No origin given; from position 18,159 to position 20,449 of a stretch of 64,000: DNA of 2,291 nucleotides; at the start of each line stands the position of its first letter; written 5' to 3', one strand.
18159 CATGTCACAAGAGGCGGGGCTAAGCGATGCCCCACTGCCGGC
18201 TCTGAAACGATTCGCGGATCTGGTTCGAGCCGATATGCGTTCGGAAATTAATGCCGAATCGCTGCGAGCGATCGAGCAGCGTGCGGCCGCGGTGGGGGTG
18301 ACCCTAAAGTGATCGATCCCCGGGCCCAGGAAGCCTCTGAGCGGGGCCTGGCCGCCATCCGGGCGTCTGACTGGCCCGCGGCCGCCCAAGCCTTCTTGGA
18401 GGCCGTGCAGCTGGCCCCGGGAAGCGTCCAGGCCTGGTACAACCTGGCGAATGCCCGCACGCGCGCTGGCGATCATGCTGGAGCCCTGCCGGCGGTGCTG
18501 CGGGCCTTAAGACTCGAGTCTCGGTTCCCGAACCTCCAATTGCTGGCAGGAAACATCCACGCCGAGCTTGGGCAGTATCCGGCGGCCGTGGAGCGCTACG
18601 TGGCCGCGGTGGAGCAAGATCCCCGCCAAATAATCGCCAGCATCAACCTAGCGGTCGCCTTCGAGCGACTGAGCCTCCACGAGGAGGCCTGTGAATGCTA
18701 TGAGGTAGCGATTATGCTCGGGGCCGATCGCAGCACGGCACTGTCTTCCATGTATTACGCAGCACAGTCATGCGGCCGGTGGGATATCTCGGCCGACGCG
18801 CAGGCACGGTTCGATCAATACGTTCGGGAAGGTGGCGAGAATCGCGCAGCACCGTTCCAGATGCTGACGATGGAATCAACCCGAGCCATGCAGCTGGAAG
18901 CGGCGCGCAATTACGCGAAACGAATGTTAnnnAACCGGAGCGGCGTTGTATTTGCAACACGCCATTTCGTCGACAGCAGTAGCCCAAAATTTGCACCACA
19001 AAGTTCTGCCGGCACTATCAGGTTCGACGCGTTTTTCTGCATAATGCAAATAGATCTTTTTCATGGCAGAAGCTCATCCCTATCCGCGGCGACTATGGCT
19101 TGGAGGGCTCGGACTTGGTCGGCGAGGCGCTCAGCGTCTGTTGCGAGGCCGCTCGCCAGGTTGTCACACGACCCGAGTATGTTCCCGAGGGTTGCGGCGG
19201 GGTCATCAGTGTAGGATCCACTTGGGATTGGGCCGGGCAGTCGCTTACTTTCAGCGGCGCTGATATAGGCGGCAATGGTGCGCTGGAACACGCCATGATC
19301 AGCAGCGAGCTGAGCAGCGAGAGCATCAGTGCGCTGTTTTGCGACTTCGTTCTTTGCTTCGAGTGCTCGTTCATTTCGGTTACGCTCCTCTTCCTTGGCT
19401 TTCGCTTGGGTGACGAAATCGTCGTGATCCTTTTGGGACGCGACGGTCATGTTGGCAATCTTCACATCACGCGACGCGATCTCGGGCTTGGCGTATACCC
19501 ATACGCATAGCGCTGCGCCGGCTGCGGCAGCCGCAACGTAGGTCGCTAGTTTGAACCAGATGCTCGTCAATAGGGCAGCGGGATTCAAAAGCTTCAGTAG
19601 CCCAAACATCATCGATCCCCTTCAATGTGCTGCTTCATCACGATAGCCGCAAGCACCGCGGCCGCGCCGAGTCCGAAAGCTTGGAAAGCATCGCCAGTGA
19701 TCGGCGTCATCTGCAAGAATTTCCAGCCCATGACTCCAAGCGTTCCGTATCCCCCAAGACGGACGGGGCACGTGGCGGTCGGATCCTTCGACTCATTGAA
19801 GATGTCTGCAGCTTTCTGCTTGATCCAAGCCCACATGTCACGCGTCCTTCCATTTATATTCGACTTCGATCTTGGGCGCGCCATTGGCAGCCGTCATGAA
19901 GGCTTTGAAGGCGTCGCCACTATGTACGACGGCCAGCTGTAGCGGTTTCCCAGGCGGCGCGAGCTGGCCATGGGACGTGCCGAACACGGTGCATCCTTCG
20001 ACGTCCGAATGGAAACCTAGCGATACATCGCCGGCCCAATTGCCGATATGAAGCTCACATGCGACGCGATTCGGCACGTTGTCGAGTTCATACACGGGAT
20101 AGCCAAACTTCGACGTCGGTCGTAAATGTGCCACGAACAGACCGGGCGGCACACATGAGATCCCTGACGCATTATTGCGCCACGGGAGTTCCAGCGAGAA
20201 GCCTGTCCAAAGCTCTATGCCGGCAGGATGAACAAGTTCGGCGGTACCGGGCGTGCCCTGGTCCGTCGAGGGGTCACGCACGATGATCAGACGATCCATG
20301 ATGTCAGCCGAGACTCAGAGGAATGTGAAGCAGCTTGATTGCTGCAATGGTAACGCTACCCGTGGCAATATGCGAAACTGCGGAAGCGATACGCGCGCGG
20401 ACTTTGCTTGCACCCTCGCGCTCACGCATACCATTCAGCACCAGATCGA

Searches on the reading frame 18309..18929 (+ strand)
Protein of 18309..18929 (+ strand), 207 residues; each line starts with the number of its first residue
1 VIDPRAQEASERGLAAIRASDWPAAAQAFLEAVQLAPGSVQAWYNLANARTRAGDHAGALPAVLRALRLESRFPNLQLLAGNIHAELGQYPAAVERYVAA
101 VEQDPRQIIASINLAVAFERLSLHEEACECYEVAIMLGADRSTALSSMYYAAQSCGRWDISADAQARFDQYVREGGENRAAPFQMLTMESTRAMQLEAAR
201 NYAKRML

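Call 25: search_protein_families(library=pfam, proteins=[window:18309-18929:+], max_evalue=0.01)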
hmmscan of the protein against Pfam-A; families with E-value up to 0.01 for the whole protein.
window:18309-18929:+ (207 aa): 13 families
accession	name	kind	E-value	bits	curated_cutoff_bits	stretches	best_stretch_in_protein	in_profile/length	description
PF13432.12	TPR_16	-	2.4e-16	60.3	32.7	2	12-68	3-59/65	Tetratricopeptide repeat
PF07719.23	TPR_2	-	2.2e-14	52.7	27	1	41-70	2-31/34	Tetratricopeptide repeat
PF13414.12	TPR_11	-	2.5e-14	53.1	26.8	2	81-121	1-41/42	TPR repeat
PF00515.34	TPR_1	-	3.3e-13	49.3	27.8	1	41-71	2-32/34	Tetratricopeptide repeat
PF13431.12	TPR_17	-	2.8e-10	40.1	24.4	1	28-59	1-32/34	Tetratricopeptide repeat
PF13181.12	TPR_8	-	1.5e-08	34.6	25.7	0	41-70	2-31/34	Tetratricopeptide repeat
PF14559.12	TPR_19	-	1.7e-07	31.9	25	2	52-106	3-57/68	Tetratricopeptide repeat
PF13176.12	TPR_7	-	3.8e-07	30.1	27.9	0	42-70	1-29/36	Tetratricopeptide repeat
PF13428.12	TPR_14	-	1.1e-06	29.2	23.5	1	74-115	1-42/44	Tetratricopeptide repeat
PF13371.12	TPR_9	-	5.4e-06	26.8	35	1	51-110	6-65/73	Tetratricopeptide repeat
PF13424.12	TPR_12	-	3.1e-05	24.5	30.1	1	41-102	4-73/77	Tetratricopeptide repeat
PF13174.12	TPR_6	-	0.0001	23.2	26.3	0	41-60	1-20/33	Tetratricopeptide repeat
PF25060.1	ARM_TT21_2nd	-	0.0073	16.2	27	0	33-86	215-268/270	Tetratricopeptide repeat protein 21 second ARM domain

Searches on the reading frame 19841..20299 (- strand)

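Call 91: search_protein_families(library=pfam, proteins=[window:19841-20299:-], max_evalue=0.001)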
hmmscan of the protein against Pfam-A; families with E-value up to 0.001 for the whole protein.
window:19841-20299:- (153 aa): 1 family
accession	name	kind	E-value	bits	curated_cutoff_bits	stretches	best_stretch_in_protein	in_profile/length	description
PF18925.5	DUF5675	-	2.2e-13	50.5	26.7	1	6-138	2-112/114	Family of unknown function (DUF5675)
